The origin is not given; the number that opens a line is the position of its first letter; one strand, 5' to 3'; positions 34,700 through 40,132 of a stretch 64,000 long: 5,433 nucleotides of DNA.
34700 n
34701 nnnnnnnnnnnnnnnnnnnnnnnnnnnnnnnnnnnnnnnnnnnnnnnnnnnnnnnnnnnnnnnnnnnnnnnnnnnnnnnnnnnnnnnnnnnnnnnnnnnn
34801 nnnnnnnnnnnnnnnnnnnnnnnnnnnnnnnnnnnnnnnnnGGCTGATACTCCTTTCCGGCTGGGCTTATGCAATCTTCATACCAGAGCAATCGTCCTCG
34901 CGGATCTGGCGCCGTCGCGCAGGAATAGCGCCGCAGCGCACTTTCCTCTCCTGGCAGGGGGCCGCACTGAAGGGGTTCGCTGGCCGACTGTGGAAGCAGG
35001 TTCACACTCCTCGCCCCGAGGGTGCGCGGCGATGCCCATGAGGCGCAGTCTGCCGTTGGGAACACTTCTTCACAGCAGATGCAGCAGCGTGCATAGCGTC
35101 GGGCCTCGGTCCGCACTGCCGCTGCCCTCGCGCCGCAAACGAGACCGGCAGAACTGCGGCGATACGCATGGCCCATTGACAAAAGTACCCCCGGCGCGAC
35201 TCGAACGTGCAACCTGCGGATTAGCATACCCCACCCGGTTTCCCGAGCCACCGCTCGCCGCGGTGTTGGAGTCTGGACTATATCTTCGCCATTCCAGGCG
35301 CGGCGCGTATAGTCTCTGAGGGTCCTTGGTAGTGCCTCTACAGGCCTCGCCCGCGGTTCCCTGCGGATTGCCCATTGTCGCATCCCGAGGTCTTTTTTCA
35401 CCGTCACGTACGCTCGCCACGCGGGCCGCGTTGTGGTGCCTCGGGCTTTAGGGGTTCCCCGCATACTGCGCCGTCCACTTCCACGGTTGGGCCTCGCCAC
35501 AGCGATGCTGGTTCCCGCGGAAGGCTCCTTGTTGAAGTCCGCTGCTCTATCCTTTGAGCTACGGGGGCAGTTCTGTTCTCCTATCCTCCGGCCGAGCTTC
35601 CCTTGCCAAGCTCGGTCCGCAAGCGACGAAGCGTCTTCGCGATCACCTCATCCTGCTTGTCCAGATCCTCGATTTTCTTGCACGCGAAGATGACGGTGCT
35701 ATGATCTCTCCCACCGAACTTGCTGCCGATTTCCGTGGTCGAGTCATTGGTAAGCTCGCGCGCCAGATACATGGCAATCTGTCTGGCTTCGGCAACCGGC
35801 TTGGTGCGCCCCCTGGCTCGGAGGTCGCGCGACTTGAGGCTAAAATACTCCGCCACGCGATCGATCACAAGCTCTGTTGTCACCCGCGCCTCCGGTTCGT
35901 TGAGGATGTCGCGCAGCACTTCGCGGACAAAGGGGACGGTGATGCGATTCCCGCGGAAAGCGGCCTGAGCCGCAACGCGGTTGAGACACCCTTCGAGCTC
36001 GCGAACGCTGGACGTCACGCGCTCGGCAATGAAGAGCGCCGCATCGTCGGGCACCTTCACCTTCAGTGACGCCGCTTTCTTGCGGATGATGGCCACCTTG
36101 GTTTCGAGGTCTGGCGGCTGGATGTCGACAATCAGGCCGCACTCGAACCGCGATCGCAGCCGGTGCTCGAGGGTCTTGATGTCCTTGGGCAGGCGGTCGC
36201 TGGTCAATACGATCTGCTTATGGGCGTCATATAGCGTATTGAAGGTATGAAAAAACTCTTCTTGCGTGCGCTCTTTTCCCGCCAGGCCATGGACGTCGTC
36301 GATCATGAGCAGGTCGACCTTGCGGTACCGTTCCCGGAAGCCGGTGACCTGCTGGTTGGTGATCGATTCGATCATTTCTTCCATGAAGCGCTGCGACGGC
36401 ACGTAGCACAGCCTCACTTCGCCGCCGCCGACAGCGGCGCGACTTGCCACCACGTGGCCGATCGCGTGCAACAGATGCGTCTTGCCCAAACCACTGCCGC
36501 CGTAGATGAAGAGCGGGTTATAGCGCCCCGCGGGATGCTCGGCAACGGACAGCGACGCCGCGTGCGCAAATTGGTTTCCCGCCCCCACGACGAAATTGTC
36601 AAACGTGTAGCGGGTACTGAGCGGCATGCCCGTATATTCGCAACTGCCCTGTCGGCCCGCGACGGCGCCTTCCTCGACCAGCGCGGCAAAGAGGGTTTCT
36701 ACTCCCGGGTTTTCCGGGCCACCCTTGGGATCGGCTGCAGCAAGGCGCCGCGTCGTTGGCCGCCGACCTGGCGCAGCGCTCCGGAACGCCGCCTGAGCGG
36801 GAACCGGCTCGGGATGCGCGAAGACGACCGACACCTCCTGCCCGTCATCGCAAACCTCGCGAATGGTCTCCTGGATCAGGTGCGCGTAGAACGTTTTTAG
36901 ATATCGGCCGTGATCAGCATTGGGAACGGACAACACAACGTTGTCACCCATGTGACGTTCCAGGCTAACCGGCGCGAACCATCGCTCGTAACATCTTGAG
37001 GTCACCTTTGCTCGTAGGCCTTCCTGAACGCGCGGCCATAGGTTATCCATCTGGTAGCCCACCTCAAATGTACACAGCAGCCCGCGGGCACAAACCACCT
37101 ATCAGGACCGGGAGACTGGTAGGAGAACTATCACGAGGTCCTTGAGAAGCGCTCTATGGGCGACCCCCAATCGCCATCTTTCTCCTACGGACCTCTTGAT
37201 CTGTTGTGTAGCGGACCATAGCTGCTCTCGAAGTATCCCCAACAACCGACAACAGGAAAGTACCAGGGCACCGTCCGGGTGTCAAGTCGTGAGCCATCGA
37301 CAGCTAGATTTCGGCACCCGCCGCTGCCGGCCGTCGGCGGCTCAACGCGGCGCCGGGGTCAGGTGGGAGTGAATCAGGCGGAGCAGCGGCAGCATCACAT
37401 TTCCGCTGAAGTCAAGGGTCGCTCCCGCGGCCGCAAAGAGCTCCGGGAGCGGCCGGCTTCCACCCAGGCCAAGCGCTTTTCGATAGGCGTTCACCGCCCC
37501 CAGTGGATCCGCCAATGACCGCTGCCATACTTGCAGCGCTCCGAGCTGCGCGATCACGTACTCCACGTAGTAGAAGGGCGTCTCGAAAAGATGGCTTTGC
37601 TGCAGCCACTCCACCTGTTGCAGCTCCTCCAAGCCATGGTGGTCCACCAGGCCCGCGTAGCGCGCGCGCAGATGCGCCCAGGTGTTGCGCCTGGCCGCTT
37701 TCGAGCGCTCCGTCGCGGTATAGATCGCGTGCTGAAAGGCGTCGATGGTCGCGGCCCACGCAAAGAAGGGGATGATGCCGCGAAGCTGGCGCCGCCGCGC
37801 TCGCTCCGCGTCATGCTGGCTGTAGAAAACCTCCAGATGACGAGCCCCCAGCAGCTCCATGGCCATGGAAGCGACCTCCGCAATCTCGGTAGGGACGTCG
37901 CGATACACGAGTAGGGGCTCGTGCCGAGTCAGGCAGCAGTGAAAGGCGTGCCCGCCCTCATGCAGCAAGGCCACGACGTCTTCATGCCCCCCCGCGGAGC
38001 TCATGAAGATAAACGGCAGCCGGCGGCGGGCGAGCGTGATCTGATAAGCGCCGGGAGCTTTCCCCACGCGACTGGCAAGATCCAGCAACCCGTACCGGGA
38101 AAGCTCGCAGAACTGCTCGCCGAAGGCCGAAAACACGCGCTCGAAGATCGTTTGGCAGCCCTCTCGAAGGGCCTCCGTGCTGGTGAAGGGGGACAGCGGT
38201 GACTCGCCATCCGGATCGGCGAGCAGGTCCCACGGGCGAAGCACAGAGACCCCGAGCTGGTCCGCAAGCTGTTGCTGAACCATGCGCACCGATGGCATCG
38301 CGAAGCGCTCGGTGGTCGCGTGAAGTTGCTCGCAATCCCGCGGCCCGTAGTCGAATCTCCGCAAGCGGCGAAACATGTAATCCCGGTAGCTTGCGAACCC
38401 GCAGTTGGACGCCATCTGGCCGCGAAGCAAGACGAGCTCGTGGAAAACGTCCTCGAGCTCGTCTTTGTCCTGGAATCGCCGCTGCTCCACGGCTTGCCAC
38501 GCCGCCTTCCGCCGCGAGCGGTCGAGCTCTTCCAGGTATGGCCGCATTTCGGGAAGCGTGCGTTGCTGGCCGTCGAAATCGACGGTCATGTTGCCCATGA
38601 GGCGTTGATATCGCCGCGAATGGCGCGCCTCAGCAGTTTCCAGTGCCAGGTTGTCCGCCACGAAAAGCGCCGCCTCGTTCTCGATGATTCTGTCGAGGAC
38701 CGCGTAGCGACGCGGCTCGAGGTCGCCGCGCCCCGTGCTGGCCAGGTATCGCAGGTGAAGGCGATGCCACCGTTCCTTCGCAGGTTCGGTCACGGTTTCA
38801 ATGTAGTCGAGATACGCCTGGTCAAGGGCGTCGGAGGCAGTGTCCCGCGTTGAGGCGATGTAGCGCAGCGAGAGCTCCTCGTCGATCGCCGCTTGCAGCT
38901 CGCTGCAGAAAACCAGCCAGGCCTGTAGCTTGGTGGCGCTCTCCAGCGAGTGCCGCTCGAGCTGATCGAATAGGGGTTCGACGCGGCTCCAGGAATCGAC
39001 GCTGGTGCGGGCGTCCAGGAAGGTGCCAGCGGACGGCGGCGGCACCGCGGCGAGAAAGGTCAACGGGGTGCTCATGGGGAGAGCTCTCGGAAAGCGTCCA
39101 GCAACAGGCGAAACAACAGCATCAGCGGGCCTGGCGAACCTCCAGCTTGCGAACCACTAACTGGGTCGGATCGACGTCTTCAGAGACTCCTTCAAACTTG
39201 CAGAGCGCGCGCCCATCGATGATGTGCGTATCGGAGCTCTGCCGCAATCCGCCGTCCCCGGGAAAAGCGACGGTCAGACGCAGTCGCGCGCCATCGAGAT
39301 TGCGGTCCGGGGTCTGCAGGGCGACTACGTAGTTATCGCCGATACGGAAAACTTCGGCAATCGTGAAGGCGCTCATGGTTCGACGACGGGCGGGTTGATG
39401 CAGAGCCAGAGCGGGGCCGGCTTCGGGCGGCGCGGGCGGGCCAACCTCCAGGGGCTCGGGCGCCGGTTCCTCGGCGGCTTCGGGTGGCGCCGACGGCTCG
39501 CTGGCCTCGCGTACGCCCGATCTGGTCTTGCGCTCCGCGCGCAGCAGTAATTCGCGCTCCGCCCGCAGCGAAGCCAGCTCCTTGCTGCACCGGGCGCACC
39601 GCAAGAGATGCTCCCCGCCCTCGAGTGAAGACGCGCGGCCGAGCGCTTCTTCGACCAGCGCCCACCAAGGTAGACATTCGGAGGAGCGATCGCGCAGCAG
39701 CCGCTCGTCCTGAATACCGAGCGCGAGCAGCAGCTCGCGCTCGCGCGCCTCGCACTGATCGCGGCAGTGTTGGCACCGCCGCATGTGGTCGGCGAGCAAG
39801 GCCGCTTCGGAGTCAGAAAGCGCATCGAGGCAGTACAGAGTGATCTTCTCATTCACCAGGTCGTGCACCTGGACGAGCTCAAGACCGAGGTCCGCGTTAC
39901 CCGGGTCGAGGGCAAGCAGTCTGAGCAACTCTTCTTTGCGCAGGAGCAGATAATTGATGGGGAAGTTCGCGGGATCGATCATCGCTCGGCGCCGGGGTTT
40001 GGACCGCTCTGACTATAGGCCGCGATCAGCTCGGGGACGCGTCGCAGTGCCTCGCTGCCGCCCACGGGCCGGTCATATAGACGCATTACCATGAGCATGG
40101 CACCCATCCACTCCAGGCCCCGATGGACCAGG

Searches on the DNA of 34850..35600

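Call 83: search_rna_families(source=window, start=34850, end=35600, threshold=evalue, max_evalue=1, show_alignments=1)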
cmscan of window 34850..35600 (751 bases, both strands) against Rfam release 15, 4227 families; matches with E-value up to 1: 2.
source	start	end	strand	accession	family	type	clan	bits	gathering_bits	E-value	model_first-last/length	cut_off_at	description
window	35310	35463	-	RF00028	Intron_gpI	Intron;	-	21.2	50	0.005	60-148/253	no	Group I catalytic intron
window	35495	35568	-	RF00005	tRNA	Gene; tRNA;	CL00001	18.8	29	0.47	1-71/71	no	tRNA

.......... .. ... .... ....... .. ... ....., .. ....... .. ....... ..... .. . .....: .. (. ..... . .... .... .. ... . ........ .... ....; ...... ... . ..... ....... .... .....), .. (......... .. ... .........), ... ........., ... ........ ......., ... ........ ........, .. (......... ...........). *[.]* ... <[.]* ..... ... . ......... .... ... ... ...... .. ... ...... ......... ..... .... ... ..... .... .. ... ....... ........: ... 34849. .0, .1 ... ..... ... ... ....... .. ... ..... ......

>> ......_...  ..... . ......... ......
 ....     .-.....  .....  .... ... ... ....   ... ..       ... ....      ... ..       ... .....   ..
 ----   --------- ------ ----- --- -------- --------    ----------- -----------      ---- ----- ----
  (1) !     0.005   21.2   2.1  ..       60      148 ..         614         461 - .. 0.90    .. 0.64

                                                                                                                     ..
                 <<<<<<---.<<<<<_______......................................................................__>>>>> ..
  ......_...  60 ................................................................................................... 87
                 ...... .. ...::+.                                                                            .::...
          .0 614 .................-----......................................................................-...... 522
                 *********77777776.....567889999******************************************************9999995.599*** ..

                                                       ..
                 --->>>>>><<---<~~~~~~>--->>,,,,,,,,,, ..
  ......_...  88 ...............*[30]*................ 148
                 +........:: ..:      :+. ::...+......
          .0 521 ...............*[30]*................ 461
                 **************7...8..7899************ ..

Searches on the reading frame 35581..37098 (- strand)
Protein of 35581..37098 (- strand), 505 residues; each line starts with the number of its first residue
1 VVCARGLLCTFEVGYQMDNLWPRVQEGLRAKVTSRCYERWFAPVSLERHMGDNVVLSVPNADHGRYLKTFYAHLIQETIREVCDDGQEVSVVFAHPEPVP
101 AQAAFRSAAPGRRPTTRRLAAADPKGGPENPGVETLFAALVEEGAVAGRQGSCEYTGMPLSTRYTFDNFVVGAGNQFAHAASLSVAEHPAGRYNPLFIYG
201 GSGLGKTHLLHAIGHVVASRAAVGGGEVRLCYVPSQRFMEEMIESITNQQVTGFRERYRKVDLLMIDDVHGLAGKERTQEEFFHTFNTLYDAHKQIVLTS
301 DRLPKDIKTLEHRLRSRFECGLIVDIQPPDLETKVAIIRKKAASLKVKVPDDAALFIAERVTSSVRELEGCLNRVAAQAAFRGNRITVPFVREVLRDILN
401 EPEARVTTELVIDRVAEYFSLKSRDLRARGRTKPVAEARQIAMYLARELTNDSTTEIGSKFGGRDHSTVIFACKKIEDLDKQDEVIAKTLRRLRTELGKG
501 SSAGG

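Call 19: find_homologous_proteins(query=window:35581-37098:-, max_evalue=1e-30)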
Query window:35581-37098:- (505 aa): 8000 proteins with E <= 1e-30 among 8000 candidates; the best 120 are listed.
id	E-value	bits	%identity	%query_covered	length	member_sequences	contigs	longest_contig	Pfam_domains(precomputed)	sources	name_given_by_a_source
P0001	0.0e+0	1018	100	90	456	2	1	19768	PF22688.3,PF01695.24,PF00308.25,PF08299.18,PF00004.36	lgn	-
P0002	3.6e-122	427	46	95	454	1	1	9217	PF11638.14,PF01695.24,PF00308.25,PF03969.23,PF08299.18,PF00004.36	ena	-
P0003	1.6e-120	421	44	95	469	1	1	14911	PF11638.14,PF01695.24,PF00308.25,PF08299.18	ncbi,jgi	jgi:chromosomal replication initiator protein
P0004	2.3e-120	421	44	95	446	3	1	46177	PF11638.14,PF22688.3,PF01695.24,PF00308.25,PF08299.18,PF00004.36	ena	-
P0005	2.9e-120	420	43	98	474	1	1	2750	PF11638.14,PF01695.24,PF00308.25,PF03969.23,PF08299.18,PF00004.36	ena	-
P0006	3.7e-120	420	45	91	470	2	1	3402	PF11638.14,PF01695.24,PF00308.25,PF03969.23,PF08299.18,PF00004.36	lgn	-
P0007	5.1e-120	420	44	94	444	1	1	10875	PF11638.14,PF01695.24,PF00308.25,PF08299.18,PF00004.36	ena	-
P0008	8.8e-120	419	44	96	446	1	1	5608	PF11638.14,PF22688.3,PF01695.24,PF00308.25,PF08299.18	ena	-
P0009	1.2e-119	418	44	95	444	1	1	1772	PF11638.14,PF22688.3,PF01695.24,PF00308.25,PF08299.18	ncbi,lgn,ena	-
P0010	1.9e-119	418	44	95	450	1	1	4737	PF11638.14,PF22688.3,PF01695.24,PF00308.25,PF08299.18,PF00004.36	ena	-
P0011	1.9e-119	418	43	95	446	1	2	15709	PF11638.14,PF22688.3,PF01695.24,PF00308.25,PF08299.18,PF00004.36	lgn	-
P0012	2.2e-119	417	45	92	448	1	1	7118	PF11638.14,PF22688.3,PF01695.24,PF00308.25,PF08299.18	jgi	jgi:chromosomal replication initiator protein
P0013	3.1e-119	417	44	95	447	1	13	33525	PF11638.14,PF01695.24,PF00308.25,PF08299.18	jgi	jgi:chromosomal replication initiator protein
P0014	3.5e-119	417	44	95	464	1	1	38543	PF11638.14,PF01695.24,PF00308.25,PF08299.18,PF00004.36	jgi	-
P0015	6.7e-119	416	47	91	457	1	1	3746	PF13173.13,PF11638.14,PF22688.3,PF01695.24,PF00308.25,PF03969.23,PF08299.18,PF00004.36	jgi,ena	-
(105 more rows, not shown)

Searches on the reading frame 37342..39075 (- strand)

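Call 91: search_protein_families(library=pfam, proteins=[window:37342-39075:-], max_evalue=0.0001)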
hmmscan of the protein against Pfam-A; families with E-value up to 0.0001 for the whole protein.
window:37342-39075:- (577 aa): 1 family
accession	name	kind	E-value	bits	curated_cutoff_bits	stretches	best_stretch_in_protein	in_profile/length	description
PF01432.26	Peptidase_M3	-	5.7e-42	145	27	1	182-555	4-446/457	Peptidase family M3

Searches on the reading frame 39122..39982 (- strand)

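Call 17: search_protein_families(library=pfam, proteins=[window:39122-39982:-], max_evalue=0.01)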
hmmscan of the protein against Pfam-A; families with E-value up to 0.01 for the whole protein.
window:39122-39982:- (286 aa): 1 family
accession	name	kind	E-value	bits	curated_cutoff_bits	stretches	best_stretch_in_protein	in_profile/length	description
PF13490.11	zf-HC2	-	0.0066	17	22.2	1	44-74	5-35/35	Putative zinc-finger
